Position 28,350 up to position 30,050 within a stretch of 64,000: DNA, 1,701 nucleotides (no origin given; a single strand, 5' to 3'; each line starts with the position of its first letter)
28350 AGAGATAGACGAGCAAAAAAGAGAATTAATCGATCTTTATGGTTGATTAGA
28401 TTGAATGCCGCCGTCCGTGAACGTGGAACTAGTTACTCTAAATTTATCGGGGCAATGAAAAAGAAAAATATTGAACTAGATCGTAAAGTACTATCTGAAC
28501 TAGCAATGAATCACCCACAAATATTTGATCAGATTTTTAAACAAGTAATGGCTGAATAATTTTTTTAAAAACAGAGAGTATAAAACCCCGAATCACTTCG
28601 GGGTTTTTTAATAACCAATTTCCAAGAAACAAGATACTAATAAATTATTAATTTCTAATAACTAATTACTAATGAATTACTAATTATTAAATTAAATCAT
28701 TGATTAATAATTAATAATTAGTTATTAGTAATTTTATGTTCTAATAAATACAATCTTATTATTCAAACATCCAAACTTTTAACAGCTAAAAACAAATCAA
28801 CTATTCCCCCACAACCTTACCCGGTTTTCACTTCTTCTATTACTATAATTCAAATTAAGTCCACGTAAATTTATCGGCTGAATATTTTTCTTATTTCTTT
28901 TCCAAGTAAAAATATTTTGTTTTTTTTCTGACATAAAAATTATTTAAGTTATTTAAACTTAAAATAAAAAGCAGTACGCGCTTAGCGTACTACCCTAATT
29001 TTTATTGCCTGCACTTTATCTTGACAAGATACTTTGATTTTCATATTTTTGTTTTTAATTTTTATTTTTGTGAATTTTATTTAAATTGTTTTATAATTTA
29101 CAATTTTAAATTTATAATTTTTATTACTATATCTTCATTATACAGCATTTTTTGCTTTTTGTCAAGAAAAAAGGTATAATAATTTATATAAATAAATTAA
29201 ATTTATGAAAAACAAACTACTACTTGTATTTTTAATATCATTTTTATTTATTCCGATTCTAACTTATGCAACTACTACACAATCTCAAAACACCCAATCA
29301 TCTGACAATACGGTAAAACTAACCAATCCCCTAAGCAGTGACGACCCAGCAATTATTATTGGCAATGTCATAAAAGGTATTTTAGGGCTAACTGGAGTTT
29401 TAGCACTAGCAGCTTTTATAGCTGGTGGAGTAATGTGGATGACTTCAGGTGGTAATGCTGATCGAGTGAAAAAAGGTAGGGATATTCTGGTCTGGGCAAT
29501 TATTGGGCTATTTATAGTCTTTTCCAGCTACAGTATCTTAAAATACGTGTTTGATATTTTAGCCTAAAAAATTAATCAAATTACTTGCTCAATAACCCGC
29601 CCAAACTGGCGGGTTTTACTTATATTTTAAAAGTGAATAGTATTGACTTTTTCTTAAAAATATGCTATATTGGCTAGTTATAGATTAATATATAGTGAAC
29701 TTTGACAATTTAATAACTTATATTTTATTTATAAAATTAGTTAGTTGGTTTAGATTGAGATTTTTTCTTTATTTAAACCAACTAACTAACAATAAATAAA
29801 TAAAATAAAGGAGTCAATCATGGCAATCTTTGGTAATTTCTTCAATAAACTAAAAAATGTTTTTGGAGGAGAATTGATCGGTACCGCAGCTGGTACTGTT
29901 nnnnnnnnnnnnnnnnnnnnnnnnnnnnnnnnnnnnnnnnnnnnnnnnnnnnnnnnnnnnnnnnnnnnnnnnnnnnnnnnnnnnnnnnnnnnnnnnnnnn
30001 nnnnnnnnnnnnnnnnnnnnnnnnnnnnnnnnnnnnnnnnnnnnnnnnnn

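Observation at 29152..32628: Plus-strand cluster of secreted/membrane proteins with its own promoters, terminators and an operator-like palindrome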

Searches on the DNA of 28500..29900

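Call 62: search_rna_families(source=window, start=28500, end=29900, threshold=evalue, max_evalue=1)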
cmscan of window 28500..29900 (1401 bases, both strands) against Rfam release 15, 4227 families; matches with E-value up to 1: 7.
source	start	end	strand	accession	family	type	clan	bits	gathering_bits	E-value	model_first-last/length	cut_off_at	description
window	28539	28635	-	RF01770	rimP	Cis-reg; leader;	-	26.9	47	0.077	1-102/102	no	Gammaprotebacteria rimP leader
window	28505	28612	+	RF01859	Phe_leader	Cis-reg; leader;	-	26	55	0.1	1-125/125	no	Phenylalanine leader peptide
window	28555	28654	+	RF01770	rimP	Cis-reg; leader;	-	22.8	47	0.58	1-102/102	no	Gammaprotebacteria rimP leader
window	28541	28610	+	RF02891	AgrB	Gene; antisense;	-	22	40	0.67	1-84/84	no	ArsR-gov region gene B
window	29737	29789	+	RF04251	MIR5070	Gene; miRNA;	CL00139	20.1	100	0.91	27-90/116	no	MIR5070 microRNA precursor family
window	28520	28612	+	RF00513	Trp_leader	Cis-reg; leader;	-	19.6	41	0.54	1-100/100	no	Tryptophan operon leader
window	28544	28622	+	RF02621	BSnc120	Gene; sRNA;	-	18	114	0.82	1-88/88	no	Brucella sRNA 120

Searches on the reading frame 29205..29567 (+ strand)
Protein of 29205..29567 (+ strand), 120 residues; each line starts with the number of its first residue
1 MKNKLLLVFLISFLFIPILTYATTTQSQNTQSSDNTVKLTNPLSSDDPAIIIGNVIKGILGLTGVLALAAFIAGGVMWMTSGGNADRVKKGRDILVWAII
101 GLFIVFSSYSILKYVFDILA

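Call 5: search_protein_families(library=pfam, proteins=[window:29205-29567:+], max_evalue=1)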
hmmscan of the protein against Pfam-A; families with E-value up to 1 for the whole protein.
window:29205-29567:+ (120 aa): 5 families
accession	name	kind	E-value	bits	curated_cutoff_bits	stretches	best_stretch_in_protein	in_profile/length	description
PF18895.5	T4SS_pilin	-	6.4e-09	36.2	26.6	1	51-115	8-71/71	Type IV secretion system pilin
PF04956.18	TrbC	-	0.0003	21.4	27.9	1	31-114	34-97/98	TrbC/VIRB2 pilin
PF06736.16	TMEM175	-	0.003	18.5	25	0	6-41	42-77/88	Endosomal/lysosomal potassium channel TMEM175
PF04478.17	Mid2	-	0.11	12.7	23.2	1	21-59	19-56/150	Mid2 like cell wall stress sensor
PF10810.13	DUF2545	-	0.49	11.1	27.8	1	54-107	24-74/80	Protein of unknown function (DUF2545)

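Call 6: search_protein_families(library=ncbifam, proteins=[window:29205-29567:+], max_evalue=1)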
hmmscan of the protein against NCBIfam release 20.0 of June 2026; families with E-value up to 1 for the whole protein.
window:29205-29567:+ (120 aa): 4 families
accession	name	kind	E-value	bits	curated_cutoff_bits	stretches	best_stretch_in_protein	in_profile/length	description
NF045849.1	ICE_MMCAP2_0565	equivalog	0.0035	17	40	1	51-118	12-79/80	Mbov_0395 family pilin-like conjugal transfer protein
NF038018.1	qmoC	equivalog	0.1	12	300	0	82-118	215-250/360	quinone-interacting membrane-bound oxidoreductase complex subunit QmoC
TIGR04313.1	aro_clust_Mycop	subfamily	0.13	11.9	40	1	1-41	1-42/296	aromatic motif membrane protein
NF041560.1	T6SS_Burk_ExIF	subfamily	0.64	9.7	90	1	53-108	126-179/234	putative type VI secretion system effector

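Call 39: find_related_loci(query=A4, collection=genome_contigs, flank=10000)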
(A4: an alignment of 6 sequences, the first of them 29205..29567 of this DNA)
Query A4 (120 aa) in genome_contigs; peptide patterns used: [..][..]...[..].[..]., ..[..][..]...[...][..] (x = any residue, [..] = any of these).
85 stretches matched a pattern; 3 encode a relative of the query (tblastn E <= 1e-3); 3 distinct loci.
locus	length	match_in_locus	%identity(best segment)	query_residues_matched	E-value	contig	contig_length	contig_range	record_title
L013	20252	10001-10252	87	36-119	4e-47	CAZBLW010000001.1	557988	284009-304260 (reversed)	MAG TPA_asm: uncultured Gammaproteobacteria bacterium isolate SRP193661_co2_55 genome assembly, contig: NODE_2_length_55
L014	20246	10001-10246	85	39-120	5e-46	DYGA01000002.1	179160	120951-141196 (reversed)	MAG TPA_asm: Candidatus Paceibacter sp. isolate BE2012_33_23 Afr_mines_BE2012_36_length_179160_cov_9_665811, whole genom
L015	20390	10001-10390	62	1-119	7e-45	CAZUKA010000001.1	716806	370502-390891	MAG TPA_asm: uncultured Gammaproteobacteria bacterium isolate SRP239054_co1_60 genome assembly, contig: NODE_1_length_71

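Call 56: search_protein_families(library=phrogs, proteins=[window:29205-29567:+], max_evalue=0.01)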
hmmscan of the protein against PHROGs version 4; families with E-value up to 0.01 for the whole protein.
window:29205-29567:+ (120 aa): 0 families

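Call 57: search_protein_families(library=padloc, proteins=[window:29205-29567:+], max_evalue=0.01)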
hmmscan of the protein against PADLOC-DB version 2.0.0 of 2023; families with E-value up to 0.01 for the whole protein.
window:29205-29567:+ (120 aa): 0 families

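Call 83: list_cluster_members(proteins=[P0001, P0008, window:29205-29567:+, window:31984-32592:+])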
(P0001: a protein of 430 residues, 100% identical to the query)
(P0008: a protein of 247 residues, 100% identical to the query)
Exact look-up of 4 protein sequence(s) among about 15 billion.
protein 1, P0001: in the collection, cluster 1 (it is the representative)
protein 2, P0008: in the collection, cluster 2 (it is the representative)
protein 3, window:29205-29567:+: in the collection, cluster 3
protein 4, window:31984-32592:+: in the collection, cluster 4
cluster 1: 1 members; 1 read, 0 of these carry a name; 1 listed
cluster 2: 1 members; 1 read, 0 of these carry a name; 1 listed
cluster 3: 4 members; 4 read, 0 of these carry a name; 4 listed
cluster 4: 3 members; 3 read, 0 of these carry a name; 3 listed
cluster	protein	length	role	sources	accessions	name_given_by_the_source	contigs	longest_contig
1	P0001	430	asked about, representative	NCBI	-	-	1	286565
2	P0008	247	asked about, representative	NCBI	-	-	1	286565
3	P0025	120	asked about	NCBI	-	-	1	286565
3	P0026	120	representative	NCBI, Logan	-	-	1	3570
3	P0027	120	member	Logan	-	-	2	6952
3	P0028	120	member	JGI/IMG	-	-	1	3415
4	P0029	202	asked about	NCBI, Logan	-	-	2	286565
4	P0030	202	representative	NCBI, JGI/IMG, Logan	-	-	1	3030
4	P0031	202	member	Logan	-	-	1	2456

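Call 91: find_related_loci(query=A4, collection=metagenome_contigs, flank=10000)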
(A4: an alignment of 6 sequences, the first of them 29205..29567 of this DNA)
Query A4 (120 aa) in metagenome_contigs; peptide patterns used: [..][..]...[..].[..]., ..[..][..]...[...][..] (x = any residue, [..] = any of these).
117 stretches matched a pattern; 12 encode a relative of the query (tblastn E <= 1e-3); 12 distinct loci.
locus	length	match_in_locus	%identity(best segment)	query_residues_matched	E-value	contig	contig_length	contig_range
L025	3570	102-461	98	1-120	2e-75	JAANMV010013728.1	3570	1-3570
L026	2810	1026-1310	76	25-119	1e-46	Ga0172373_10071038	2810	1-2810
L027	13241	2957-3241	76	25-119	2e-46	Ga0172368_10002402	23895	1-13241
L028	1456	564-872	70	17-119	2e-45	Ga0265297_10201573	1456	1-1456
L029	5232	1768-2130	55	1-119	4e-40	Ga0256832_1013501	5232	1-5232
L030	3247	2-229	80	44-119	8e-37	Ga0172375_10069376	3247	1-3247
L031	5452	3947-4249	42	18-119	1e-17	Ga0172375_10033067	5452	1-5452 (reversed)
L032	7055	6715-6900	55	59-120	4e-17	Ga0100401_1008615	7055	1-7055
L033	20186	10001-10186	53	59-120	3e-17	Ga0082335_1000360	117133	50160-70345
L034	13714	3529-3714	50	59-120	7e-16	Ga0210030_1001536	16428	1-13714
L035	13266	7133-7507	34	1-120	1e-15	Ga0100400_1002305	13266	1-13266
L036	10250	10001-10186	50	59-120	1e-15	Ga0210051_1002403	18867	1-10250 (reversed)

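Call 93: search_protein_families(library=pfam, proteins=[L033:3828-6497:+, L033:6511-8064:+, L033:8221-9672:+, L033:9818-10237:+, L033:10241-10915:+, L033:11001-12014:+, L033:1875-3215:+, L033:154-1176:+, L033:1214-1885:+], max_evalue=0.01)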
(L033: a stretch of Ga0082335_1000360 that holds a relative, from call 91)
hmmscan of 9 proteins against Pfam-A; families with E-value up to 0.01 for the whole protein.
L033:3828-6497:+ (889 aa): 11 families
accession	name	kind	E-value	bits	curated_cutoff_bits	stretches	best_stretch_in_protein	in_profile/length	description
PF02463.25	SMC_N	-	7.9e-66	222.1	40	1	10-873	1-219/220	RecF/RecN/SMC N terminal domain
PF13304.12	AAA_21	-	6.2e-13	49.9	27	2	624-852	168-299/304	AAA domain, putative AbiEii toxin, Type IV TA system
PF13476.12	AAA_23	-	1.7e-11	45.6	27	1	13-291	1-184/201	AAA domain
PF00261.25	Tropomyosin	-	8.9e-06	25.7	38.6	1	540-709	4-172/242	Tropomyosin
PF08614.16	ATG16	-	0.00039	21.1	33.7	1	491-619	29-158/200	Autophagy protein 16 (ATG16)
PF13555.12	AAA_29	-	0.00083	19.5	27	1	38-62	21-45/61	P-loop containing region of AAA domain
PF13191.12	AAA_16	-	0.002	19.1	32.6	0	38-78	24-63/167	AAA ATPase domain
PF02090.21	SPAM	-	0.0026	18.1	35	1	513-609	11-107/142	Salmonella surface presentation of antigen gene type M protein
PF21523.3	ParM_N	-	0.0031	18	27.4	0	656-723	66-128/159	Plasmid segregation protein ParM, C-terminal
PF13401.12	AAA_22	-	0.007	17.1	27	0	38-64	4-30/130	AAA domain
PF23991.1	DUF7310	-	0.0073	17.2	40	0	652-690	28-66/83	Coiled-coil region of unknown function (DUF7310)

L033:6511-8064:+ (517 aa): 13 families
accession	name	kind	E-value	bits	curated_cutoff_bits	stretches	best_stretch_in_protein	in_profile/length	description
PF01078.27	Mg_chelatase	-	7.9e-92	306.7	20.3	1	204-410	1-206/207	Magnesium chelatase, subunit ChlI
PF13541.12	ChlI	-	1.2e-44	151.5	27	1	32-155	1-121/121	Subunit ChlI of Mg-chelatase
PF13335.12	Mg_chelatase_C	-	1.8e-30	105.8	26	1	418-513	2-94/94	Magnesium chelatase, subunit ChlI C-terminal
PF00493.29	MCM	-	6.9e-09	35.6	23.3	1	303-368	114-179/224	MCM P-loop domain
PF07728.20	AAA_5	-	4.9e-08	33.5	22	1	227-364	1-125/139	AAA domain (dynein-related subfamily)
PF05362.19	Lon_C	-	2.7e-07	30.8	21.1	1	54-179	74-201/205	Lon protease (S16) C-terminal proteolytic domain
PF00158.32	Sigma54_activat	-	2.7e-07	30.8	20.2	1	212-340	9-123/168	Sigma-54 interaction domain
PF05496.18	RuvB_N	-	0.00071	19.8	27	0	207-245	8-53/159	Holliday junction DNA helicase RuvB P-loop domain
PF00004.35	AAA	-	0.0013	19.6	21.2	0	228-246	1-19/131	ATPase family associated with various cellular activities (AAA)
PF14532.12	Sigma54_activ_2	-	0.0016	19.1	25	0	214-245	10-41/138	Sigma-54 interaction domain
PF13191.12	AAA_16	-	0.0028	18.6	32.6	1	212-248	10-47/167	AAA ATPase domain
PF13401.12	AAA_22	-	0.0063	17.3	27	0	226-259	6-33/130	AAA domain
PF20030.5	bpMoxR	-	0.0091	15.5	27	0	209-249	15-55/205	MoxR domain in the MoxR-vWA-beta-propeller ternary systems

L033:8221-9672:+ (483 aa): 1 family
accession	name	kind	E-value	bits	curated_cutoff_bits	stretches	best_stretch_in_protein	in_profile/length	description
PF01547.30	SBP_bac_1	-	3.3e-28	100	26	2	163-399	76-307/307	Bacterial extracellular solute-binding protein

L033:9818-10237:+ (139 aa): 1 family
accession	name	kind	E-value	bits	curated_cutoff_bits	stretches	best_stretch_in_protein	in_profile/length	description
PF18895.5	T4SS_pilin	-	3.1e-08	34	26.6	1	57-117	11-70/71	Type IV secretion system pilin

L033:10241-10915:+ (224 aa): 4 families
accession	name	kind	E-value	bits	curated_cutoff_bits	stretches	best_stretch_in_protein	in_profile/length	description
PF13413.12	HTH_25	-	4.4e-19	68.5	24.6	1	19-79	1-61/62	Helix-turn-helix domain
PF09136.16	Glucodextran_B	-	2.8e-11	43.6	27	1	144-223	1-82/83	Glucodextranase, domain B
PF12844.13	HTH_19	-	8.7e-06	26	30.2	1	18-81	2-59/64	Helix-turn-helix domain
PF13560.12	HTH_31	-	0.0034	18.1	27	1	17-58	3-44/64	Helix-turn-helix domain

L033:11001-12014:+ (337 aa): 12 families
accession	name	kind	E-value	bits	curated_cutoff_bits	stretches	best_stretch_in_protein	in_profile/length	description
PF00154.27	RecA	-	3.3e-135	450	27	1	12-272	2-262/262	recA bacterial DNA recombination protein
PF21096.2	RecA_C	-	1.3e-16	60.9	27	1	275-330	1-56/57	RecA C-terminal domain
PF08423.17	Rad51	-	4.8e-08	33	22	1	40-234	5-215/244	Rad51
PF06745.19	ATPase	-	3.2e-07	30.4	26.6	1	43-100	1-58/231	KaiC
PF01637.24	ATPase_2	-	3.3e-06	27.5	33.2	1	63-198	21-119/225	ATPase domain predominantly from Archaea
PF02283.22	CobU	-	4.3e-06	26.8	27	1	67-200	3-127/168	Cobinamide kinase / cobinamide phosphate guanyltransferase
PF00004.35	AAA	-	0.00044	21.2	21.2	1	67-177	3-92/131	ATPase family associated with various cellular activities (AAA)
PF13481.12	AAA_25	-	0.00093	19.3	27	0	59-87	30-58/195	AAA domain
PF13479.12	AAA_24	-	0.001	19.4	27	1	65-154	5-78/195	AAA domain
PF00005.33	ABC_tran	-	0.0011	20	25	1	59-111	8-62/137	ABC transporter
PF13191.12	AAA_16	-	0.0037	18.2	32.6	1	61-197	23-140/167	AAA ATPase domain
PF13401.12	AAA_22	-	0.0063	17.3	27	0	63-155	6-97/130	AAA domain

L033:1875-3215:+ (446 aa): 4 families
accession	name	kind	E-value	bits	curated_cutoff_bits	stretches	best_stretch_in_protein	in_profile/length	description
PF08323.17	Glyco_transf_5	-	2.2e-60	204.8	22.7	1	7-215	1-238/239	Starch synthase catalytic domain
PF00534.26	Glycos_transf_1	-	1.2e-14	54.7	26.4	1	264-411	9-160/172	Glycosyl transferases group 1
PF13692.12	Glyco_trans_1_4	-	1.4e-11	45.3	27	1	275-406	4-140/142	Glycosyl transferases group 1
PF13439.12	Glyco_transf_4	-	1.2e-05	25.9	28.5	1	107-203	49-150/170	Glycosyltransferase Family 4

L033:154-1176:+ (340 aa): 1 family
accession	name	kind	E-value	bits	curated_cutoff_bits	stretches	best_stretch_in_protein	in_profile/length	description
PF01636.29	APH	-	1.2e-15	58.4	23.2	1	36-279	2-228/239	Phosphotransferase enzyme family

L033:1214-1885:+ (223 aa): 8 families
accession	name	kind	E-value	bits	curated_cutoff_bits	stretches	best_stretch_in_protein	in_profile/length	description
PF13489.12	Methyltransf_23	-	1e-09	38.8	27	1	60-140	15-96/164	Methyltransferase domain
PF08242.18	Methyltransf_12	-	1.1e-08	36.2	30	1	72-141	1-79/98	Methyltransferase domain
PF08241.18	Methyltransf_11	-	5.5e-08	33.8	21.2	1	72-140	1-75/95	Methyltransferase domain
PF13649.12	Methyltransf_25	-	2.7e-07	31.6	27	1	71-147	1-86/97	Methyltransferase domain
PF13847.12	Methyltransf_31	-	4.1e-05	23.7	27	1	70-188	6-128/145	Methyltransferase domain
PF06325.19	PrmA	-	0.002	18.1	22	1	68-161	162-250/296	Ribosomal protein L11 methyltransferase (PrmA)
PF05175.20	MTS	-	0.0075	16.4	23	0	55-104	20-70/170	Methyltransferase small domain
PF03637.22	Mob1_phocein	-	0.0096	16.4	27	0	6-63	59-119/170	Mob1/phocein family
